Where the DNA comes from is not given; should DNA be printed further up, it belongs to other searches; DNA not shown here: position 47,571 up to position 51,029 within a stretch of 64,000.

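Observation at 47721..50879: DUF2341 + four LamG lectin-domain surface protein with mosaic base composition (cassette shuffling?)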

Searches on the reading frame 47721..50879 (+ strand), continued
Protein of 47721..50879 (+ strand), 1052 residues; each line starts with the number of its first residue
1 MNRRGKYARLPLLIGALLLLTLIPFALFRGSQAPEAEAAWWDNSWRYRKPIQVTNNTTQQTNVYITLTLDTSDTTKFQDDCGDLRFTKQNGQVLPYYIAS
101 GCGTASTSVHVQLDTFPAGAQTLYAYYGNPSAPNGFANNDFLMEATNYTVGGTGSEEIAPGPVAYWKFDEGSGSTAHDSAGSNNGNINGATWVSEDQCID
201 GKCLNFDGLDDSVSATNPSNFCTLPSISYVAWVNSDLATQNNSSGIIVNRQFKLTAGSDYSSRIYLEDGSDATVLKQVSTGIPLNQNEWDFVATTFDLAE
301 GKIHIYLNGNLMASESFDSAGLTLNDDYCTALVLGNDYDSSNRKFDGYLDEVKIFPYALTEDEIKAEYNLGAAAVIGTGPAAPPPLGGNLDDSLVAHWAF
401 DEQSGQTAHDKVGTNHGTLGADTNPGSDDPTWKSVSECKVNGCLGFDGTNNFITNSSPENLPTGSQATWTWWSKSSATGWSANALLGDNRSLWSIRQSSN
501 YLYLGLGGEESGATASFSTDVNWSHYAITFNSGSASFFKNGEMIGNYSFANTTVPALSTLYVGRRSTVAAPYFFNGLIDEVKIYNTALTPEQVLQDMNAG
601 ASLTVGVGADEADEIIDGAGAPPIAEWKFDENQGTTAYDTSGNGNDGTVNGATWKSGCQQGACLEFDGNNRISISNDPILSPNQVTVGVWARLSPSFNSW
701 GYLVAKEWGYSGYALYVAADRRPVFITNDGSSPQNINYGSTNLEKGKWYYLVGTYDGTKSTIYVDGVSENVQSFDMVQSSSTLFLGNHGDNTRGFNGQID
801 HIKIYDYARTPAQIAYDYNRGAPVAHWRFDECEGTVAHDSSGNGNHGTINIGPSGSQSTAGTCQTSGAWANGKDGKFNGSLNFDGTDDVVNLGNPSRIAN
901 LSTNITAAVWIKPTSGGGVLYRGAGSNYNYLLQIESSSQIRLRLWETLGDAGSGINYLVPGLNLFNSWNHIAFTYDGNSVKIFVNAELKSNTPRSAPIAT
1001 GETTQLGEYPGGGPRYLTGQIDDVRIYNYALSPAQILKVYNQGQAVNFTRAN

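Call 52: find_encoding_contigs(protein=P0006, flank=10000, max_places=2)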
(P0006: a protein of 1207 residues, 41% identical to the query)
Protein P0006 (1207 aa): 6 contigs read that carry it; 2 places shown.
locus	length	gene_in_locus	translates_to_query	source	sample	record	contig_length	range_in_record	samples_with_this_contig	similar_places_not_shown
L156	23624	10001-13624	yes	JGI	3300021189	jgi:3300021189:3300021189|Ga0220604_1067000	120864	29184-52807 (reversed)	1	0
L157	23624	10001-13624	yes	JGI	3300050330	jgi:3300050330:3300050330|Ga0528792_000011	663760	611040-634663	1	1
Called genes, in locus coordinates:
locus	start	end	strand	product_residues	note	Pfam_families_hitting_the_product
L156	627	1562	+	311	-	PF13814:Replic_Relax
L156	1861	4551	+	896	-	PF01935:DUF87 (weak), PF10412:TrwB_AAD_bind (faint)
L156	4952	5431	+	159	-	PF13814:Replic_Relax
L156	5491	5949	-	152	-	PF00903:Glyoxalase, PF13669:Glyoxalase_4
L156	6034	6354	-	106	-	PF12844:HTH_19, PF13560:HTH_31, PF01381:HTH_3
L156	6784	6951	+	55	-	-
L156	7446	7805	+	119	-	-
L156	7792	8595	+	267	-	PF11171:DUF2958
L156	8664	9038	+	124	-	-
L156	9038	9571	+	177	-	-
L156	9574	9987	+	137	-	-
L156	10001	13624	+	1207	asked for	PF10102:DUF2341 (weak), PF13385:Laminin_G_3, PF00054:Laminin_G_1 (faint), PF02210:Laminin_G_2 (faint), PF00354:Pentaxin (faint), PF02973:Sialidase (faint), PF07953:Toxin_R_bind_N, PF13385:Laminin_G_3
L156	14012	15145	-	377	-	PF18145:SAVED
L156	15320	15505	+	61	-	-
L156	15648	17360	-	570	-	PF14461:Prok-E2_B, PF00899:ThiF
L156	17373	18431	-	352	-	PF21654:DncV-like_NTFase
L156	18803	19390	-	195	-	PF00589:Phage_integrase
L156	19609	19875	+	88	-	PF07878:RHH_5 (weak)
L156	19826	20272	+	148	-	PF01850:PIN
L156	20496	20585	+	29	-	-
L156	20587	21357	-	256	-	PF00722:Glyco_hydro_16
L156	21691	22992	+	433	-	PF12836:HHH_3 (weak), PF14685:PDZ_Tricorn (faint), PF00595:PDZ (weak), PF13180:PDZ_2, PF17820:PDZ_6, PF00595:PDZ, PF13180:PDZ_2, PF17820:PDZ_6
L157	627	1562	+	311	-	PF13814:Replic_Relax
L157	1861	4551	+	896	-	PF01935:DUF87 (weak), PF10412:TrwB_AAD_bind (faint)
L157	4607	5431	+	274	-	PF13814:Replic_Relax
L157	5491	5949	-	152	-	PF00903:Glyoxalase, PF13669:Glyoxalase_4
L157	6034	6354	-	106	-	PF12844:HTH_19, PF13560:HTH_31, PF01381:HTH_3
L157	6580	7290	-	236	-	-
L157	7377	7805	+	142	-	-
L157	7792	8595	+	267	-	PF11171:DUF2958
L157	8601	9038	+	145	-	-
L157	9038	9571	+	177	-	-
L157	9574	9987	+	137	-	-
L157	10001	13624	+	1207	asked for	PF10102:DUF2341 (weak), PF13385:Laminin_G_3, PF00054:Laminin_G_1 (faint), PF02210:Laminin_G_2 (faint), PF00354:Pentaxin (faint), PF02973:Sialidase (faint), PF07953:Toxin_R_bind_N, PF13385:Laminin_G_3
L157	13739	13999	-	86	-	PF26761:Acb5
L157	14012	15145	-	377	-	PF18145:SAVED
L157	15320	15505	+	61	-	-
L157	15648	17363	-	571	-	PF14461:Prok-E2_B, PF00899:ThiF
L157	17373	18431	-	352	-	PF21654:DncV-like_NTFase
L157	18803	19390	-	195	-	PF00589:Phage_integrase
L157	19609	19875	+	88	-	PF07878:RHH_5 (weak)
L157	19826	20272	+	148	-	PF01850:PIN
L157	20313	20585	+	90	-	-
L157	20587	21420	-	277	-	PF00722:Glyco_hydro_16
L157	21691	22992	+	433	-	PF12836:HHH_3 (weak), PF14685:PDZ_Tricorn (faint), PF00595:PDZ (weak), PF13180:PDZ_2, PF17820:PDZ_6, PF00595:PDZ, PF13180:PDZ_2, PF17820:PDZ_6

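Call 53: find_encoding_contigs(protein=P0007, flank=8000, max_places=2)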
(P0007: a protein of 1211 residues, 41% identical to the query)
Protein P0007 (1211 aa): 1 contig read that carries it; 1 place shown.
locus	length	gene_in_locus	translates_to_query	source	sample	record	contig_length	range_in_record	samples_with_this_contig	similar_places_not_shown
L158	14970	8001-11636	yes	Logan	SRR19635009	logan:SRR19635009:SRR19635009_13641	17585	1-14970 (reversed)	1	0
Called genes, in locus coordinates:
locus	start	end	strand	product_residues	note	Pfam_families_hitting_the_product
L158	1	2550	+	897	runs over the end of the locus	PF01935:DUF87 (weak), PF10412:TrwB_AAD_bind (faint)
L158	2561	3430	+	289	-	PF13814:Replic_Relax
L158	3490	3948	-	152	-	PF00903:Glyoxalase, PF13669:Glyoxalase_4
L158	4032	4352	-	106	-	PF12844:HTH_19, PF13560:HTH_31, PF01381:HTH_3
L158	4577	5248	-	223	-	-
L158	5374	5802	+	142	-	-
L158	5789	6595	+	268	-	PF11171:DUF2958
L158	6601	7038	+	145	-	-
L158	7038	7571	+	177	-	-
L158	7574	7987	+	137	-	-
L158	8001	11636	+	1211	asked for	PF10102:DUF2341 (weak), PF13385:Laminin_G_3, PF02210:Laminin_G_2 (faint), PF02973:Sialidase (faint), PF00354:Pentaxin (faint), PF13385:Laminin_G_3, PF07953:Toxin_R_bind_N, PF13385:Laminin_G_3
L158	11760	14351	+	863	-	PF13646:HEAT_2 (weak)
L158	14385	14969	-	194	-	?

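Call 64: search_protein_families(library=pfam, proteins=[L157:627-1562:+, L157:1861-4551:+, L157:7377-7805:+, L157:8601-9038:+, L157:9038-9571:+, L157:9574-9987:+], max_evalue=0.01)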
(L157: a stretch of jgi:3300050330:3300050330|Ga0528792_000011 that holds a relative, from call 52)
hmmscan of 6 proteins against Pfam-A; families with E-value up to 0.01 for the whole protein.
L157:627-1562:+ (311 aa): 1 family
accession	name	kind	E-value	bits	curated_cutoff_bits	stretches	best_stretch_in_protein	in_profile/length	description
PF13814.12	Replic_Relax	-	1.6e-20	74.4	25.3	1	41-208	8-167/191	Replication-relaxation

L157:1861-4551:+ (896 aa): 7 families
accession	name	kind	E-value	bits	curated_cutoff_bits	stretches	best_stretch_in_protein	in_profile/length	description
PF10412.15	TrwB_AAD_bind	-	4.3e-08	32.9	20.5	1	481-529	13-61/387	Type IV secretion-system coupling protein DNA-binding domain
PF01935.23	DUF87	-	9.4e-07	29.6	23.2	1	483-523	23-64/220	Helicase HerA, central domain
PF19044.6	P-loop_TraG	-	3e-05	23.3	25.8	1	483-615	29-154/413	TraG P-loop domain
PF03308.22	MeaB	-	0.00049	19.6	23.1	1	479-519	29-71/273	Methylmalonyl Co-A mutase-associated GTPase MeaB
PF20720.3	nSTAND3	-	0.0015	18.7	27.2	1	482-518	16-52/155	Novel STAND NTPase 3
PF01580.24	FtsK_SpoIIIE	-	0.0092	15.9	24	0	465-504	21-60/221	FtsK/SpoIIIE family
PF12846.13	AAA_10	-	0.0096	15.4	27.5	0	482-596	20-130/362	AAA-like domain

L157:7377-7805:+ (142 aa): 0 families

L157:8601-9038:+ (145 aa): 0 families

L157:9038-9571:+ (177 aa): 0 families

L157:9574-9987:+ (137 aa): 0 families

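Call 71: predict_structure(alignment_id=A2)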
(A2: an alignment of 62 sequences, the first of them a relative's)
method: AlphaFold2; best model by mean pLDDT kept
length: 1052 residues; sequences in the alignment: 62
mean_pLDDT: 80.4   pTM: 0.60
mean pLDDT of the five models: 80.4, 79.0, 79.0, 78.7, 77.9
residues with pLDDT >= 90: 337; 70-90: 494; 50-70: 164; < 50: 57
segments of 3 or more residues with pLDDT < 50: 1-3, 31-40, 238-241, 371-389, 601-610, 1044-1052
pLDDT, mean of each block of 10 residues (from residue 1): 52 85 72 38 71 85 93 87 85 87 93 85 86 86 92 75 82 84 86 81 88 78 78 72 63 70 62 72 81 87 86 85 65 82 85 86 70 35 39 79 83 81 75 80 85 80 80 76 57 56 68 63 85 86 83 74 76 87 86 71 37 61 84 85 84 87 92 89 92 94 87 94 90 79 94 94 91 82 91 93 92 85 87 84 85 92 89 84 95 81 89 96 81 93 78 77 90 93 92 85 88 89 93 83 45 29
secondary structure, 60 per line:
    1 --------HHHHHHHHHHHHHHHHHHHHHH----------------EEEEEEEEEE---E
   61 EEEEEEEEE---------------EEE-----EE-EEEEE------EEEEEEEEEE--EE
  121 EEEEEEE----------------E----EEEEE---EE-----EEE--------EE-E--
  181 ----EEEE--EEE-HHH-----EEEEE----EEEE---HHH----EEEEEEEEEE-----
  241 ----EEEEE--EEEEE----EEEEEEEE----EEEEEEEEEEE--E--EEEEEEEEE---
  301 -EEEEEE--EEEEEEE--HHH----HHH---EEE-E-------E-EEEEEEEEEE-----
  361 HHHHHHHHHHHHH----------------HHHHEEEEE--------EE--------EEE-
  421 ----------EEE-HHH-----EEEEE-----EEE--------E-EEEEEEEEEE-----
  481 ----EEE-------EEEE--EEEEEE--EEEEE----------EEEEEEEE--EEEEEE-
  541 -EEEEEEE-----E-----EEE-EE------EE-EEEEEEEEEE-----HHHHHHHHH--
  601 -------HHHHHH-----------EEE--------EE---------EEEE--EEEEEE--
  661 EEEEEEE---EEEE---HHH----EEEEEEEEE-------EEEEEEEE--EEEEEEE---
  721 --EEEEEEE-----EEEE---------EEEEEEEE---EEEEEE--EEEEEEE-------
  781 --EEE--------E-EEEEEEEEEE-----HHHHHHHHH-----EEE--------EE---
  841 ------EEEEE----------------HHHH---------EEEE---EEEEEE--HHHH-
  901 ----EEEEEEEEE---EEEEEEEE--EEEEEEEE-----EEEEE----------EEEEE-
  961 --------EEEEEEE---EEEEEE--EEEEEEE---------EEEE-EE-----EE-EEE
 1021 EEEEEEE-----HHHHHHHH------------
elements in order (helices of 4 or more, strands of 3 or more residues): H9-30 E47-56 E60-69 E85-87 E96-100 E107-116 E119-127 E149-153 E164-166 E185-188 E191-193 E203-207 E212-215 E226-235 E245-249 E252-256 E261-268 E273-283 E289-297 E302-307 E310-316 E332-334 E346-355 H361-373 H390-393 E394-398 E417-419 E431-433 E443-447 E453-455 E466-475 E485-487 E495-498 E501-506 E509-513 E524-531 E534-539 E542-548 E560-562 E575-584 H590-598 H608-613 E625-627 E647-650 E653-658 E661-667 E671-674 E685-693 E701-708 E711-717 E723-729 E735-738 E748-755 E759-764 E767-773 E783-785 E796-805 H811-819 E825-827 E847-851 H868-871 E881-884 E888-893 H896-899 E905-913 E917-924 E927-934 E940-944 E955-959 E969-975 E979-984 E987-993 E1003-1006 E1018-1027 H1033-1040
